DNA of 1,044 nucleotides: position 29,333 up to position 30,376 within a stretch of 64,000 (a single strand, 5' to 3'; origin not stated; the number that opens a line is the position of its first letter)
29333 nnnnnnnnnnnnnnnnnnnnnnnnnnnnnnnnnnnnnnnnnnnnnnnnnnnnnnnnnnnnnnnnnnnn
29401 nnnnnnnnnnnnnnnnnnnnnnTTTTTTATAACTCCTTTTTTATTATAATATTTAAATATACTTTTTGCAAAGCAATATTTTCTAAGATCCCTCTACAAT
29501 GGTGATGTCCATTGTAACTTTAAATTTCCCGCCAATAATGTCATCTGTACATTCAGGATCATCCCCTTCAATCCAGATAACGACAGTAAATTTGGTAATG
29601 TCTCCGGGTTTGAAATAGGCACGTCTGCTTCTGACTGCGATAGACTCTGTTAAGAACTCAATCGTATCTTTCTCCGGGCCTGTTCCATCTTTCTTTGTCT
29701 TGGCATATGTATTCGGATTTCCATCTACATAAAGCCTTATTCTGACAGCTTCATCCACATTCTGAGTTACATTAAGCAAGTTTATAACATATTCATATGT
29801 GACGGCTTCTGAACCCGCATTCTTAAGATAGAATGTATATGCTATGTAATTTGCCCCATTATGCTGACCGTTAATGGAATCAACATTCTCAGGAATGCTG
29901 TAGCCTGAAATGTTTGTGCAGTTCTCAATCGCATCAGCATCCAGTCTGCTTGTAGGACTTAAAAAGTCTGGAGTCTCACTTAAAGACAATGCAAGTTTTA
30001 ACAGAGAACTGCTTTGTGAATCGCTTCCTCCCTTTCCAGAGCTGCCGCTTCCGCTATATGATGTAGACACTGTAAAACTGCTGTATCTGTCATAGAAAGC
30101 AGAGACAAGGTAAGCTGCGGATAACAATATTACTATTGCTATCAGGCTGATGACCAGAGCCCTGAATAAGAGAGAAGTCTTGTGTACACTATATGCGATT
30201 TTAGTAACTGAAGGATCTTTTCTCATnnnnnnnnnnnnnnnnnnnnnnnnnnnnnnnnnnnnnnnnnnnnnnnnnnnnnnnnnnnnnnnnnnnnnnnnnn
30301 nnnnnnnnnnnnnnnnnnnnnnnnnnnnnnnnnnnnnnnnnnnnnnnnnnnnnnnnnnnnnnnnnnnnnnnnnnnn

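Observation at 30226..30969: Stand-alone EAL domain lacking the catalytic Glu: a candidate c-di-GMP receptor encoded first behind the riboswitch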

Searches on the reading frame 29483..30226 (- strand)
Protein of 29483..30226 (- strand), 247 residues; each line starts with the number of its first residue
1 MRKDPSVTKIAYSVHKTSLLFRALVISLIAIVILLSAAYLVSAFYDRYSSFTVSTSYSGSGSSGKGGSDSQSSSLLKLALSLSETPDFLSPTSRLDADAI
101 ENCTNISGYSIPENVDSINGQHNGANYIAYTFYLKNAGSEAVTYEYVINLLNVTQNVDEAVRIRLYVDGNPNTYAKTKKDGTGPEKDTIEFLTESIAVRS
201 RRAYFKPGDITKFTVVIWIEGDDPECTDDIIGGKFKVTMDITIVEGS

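Call 4: search_protein_families(library=pfam, proteins=[window:29483-30226:-], max_evalue=1)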
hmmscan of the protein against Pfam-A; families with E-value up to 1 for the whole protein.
window:29483-30226:- (247 aa): 1 family
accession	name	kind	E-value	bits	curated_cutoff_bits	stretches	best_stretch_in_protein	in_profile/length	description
PF17829.7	GH115_C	-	0.11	12.7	24.1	1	116-186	46-112/172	Glycosyl hydrolase family 115 C-terminal domain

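Call 5: search_protein_families(library=ncbifam, proteins=[window:29483-30226:-], max_evalue=0.1)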
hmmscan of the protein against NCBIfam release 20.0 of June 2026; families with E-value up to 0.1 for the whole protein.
window:29483-30226:- (247 aa): 0 families

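Call 65: find_homologous_proteins(query=window:29483-30226:-, max_evalue=0.00001)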
Query window:29483-30226:- (247 aa): 1467 proteins with E <= 0.00001 among 1869 candidates; the best 120 are listed.
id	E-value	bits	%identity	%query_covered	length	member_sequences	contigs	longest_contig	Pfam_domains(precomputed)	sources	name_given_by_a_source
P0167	5.8e-154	528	99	100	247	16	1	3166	-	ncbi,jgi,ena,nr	ncbi:MAG TPA: hypothetical protein PK870_06680 [Clostridia bacterium]|nr:hypothetical protein [Clost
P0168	4.7e-142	489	90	100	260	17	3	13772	-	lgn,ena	-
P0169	7.1e-142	489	91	100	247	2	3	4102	-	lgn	-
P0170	7.7e-134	463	85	100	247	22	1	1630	-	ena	-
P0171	2.5e-130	451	81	100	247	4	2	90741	-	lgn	-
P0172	1.1e-124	433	81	100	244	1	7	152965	-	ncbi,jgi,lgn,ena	-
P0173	2.3e-90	320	84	73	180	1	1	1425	-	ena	-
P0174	4.8e-78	280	56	100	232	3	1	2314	-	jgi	-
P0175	3.0e-76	274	95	57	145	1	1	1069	-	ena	-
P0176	4.8e-72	260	53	100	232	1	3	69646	-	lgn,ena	-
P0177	4.1e-71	257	52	100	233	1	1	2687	-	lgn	-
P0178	7.5e-69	250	50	98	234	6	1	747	-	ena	-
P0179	1.2e-68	249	52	97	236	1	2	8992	-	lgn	-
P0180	4.8e-68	247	49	100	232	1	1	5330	-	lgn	-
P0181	1.1e-67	246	51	97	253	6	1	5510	-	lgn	-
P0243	3.5e-57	212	47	91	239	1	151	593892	-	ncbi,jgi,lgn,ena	jgi:hypothetical protein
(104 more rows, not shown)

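Call 66: find_encoding_contigs(protein=P0243, flank=10000, max_places=2)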
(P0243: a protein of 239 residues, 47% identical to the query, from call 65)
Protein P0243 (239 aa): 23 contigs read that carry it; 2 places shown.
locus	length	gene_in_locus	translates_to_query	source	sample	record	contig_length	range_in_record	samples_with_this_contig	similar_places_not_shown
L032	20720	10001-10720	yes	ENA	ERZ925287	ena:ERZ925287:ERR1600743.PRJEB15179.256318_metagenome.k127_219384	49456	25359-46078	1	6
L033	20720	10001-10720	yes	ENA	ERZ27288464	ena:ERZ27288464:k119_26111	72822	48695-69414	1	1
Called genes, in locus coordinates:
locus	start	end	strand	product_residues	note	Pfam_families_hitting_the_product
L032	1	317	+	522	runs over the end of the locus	PF28550:DUF8436, PF01266:DAO (faint), PF21688:FAD-depend_C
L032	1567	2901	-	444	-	PF01546:Peptidase_M20, PF07687:M20_dimer (faint)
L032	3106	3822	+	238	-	PF20582:UPF0758_N (weak), PF04002:RadC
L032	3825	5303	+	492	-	PF07730:HisKA_3, PF02518:HATPase_c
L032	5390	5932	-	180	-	-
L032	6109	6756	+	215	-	PF00072:Response_reg, PF00196:GerE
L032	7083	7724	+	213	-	PF00702:Hydrolase, PF12710:HAD, PF13344:Hydrolase_6 (faint), PF13419:HAD_2, PF13242:Hydrolase_like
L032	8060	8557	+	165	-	-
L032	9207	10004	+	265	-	PF00563:EAL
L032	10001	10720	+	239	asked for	-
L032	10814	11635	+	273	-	-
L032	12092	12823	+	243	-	-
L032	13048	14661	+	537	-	-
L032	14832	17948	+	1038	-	PF09823:DUF2357 (weak)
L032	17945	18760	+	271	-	PF10502:Peptidase_S26 (faint)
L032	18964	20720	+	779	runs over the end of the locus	PF00990:GGDEF, PF00563:EAL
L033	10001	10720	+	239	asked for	-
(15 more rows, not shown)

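Call 79: predict_structure(alignment_id=A6)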
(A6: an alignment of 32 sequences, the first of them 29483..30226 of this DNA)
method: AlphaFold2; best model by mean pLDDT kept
length: 247 residues; sequences in the alignment: 32
mean_pLDDT: 82.5   pTM: 0.72
mean pLDDT of the five models: 82.5, 80.0, 79.4, 78.3, 77.0
residues with pLDDT >= 90: 103; 70-90: 102; 50-70: 26; < 50: 16
segments of 3 or more residues with pLDDT < 50: 58-71
pLDDT, mean of each block of 10 residues (from residue 1): 57 79 92 89 65 70 42 65 90 83 81 92 90 93 93 86 95 90 85 92 93 95 79 84 79
secondary structure, 60 per line:
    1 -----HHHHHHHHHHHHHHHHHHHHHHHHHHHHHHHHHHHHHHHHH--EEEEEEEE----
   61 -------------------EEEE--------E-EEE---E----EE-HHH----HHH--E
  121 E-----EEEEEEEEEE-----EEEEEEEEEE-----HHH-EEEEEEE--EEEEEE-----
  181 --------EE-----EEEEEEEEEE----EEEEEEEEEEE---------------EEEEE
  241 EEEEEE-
elements in order: H6-46 E49-56 E80-83 E94-96 E127-136 E142-151 E161-167 E170-175 E196-205 E210-220 E236-246

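Call 81: fold_search(model_id=the predicted structure, library=pdb)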
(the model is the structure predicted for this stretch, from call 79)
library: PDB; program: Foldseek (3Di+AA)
matches with E <= 10: 1704; with E <= 0.001: 6
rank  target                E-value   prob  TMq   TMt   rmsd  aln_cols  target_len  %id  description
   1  7ueg_A                1.6e-04  0.99  0.27  0.35  15.1       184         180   12  Cryo-EM of bundling pili from Pyrobaculum calidifontis (released 2022-06-29)
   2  3ac0_C                3.6e-04  0.94  0.22  0.09  11.1       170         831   10  Crystal structure of Beta-glucosidase from Kluyveromyces marxianus in complex with glucose (released 2010-08-11)
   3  3abz_A                4.8e-04  0.92  0.23  0.09  12.1       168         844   10  Crystal structure of Se-Met labeled Beta-glucosidase from Kluyveromyces marxianus (released 2010-08-11)
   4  8aur_A                7.2e-04  0.96  0.31  0.32  11.5       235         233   13  Cryo-EM structure of a TasA fibre (released 2022-11-30)
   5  3abz_C                7.6e-04  0.91  0.22  0.08  11.8       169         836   12  Crystal structure of Se-Met labeled Beta-glucosidase from Kluyveromyces marxianus (released 2010-08-11)
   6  7fe5_A                8.5e-04  0.96  0.22  0.28  15.1       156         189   11  AvmM Catalyzes Macrocyclization in Alchivemycin A Biosynthesis (released 2021-09-01)
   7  3abz_D                1.0e-03  0.89  0.22  0.09  11.2       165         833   10  Crystal structure of Se-Met labeled Beta-glucosidase from Kluyveromyces marxianus (released 2010-08-11)
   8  3ac0_B                1.1e-03  0.87  0.22  0.08  10.6       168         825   12  Crystal structure of Beta-glucosidase from Kluyveromyces marxianus in complex with glucose (released 2010-08-11)
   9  3ac0_A                1.6e-03  0.85  0.24  0.09  12.5       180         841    9  Crystal structure of Beta-glucosidase from Kluyveromyces marxianus in complex with glucose (released 2010-08-11)
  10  2xvg                  2.2e-03  0.96  0.25  0.08  11.8       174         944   11  crystal structure of alpha-xylosidase (GH31) from Cellvibrio japonicus (released 2011-04-13)
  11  7knc                  2.6e-03  0.85  0.22  0.07  16.6       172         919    8  Crystal structure of the GH31 alpha-xylosidase (Xac1773) from Xanthomonas citri (released 2021-05-26)
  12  7kmp                  2.7e-03  0.85  0.22  0.07  16.7       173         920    9  Crystal structure of the GH31 alpha-xylosidase (Xac1773) from Xanthomonas citri (released 2021-05-26)
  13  6ueh                  3.1e-03  0.41  0.15  0.09  14.0       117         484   17  Crystal structure of a ruminal GH26 endo-beta-1,4-mannanase (released 2020-03-11)
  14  1r17_A                3.3e-03  0.15  0.14  0.12  21.1       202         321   13  Crystal Structure Analysis of S.epidermidis adhesin SdrG binding to Fibrinogen (adhesin-ligand complex) (released 2003-10-28)
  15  6kjk                  3.5e-03  0.82  0.23  0.37  13.2       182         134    6  Structure of the N-terminal domain of PorA (released 2020-07-22)
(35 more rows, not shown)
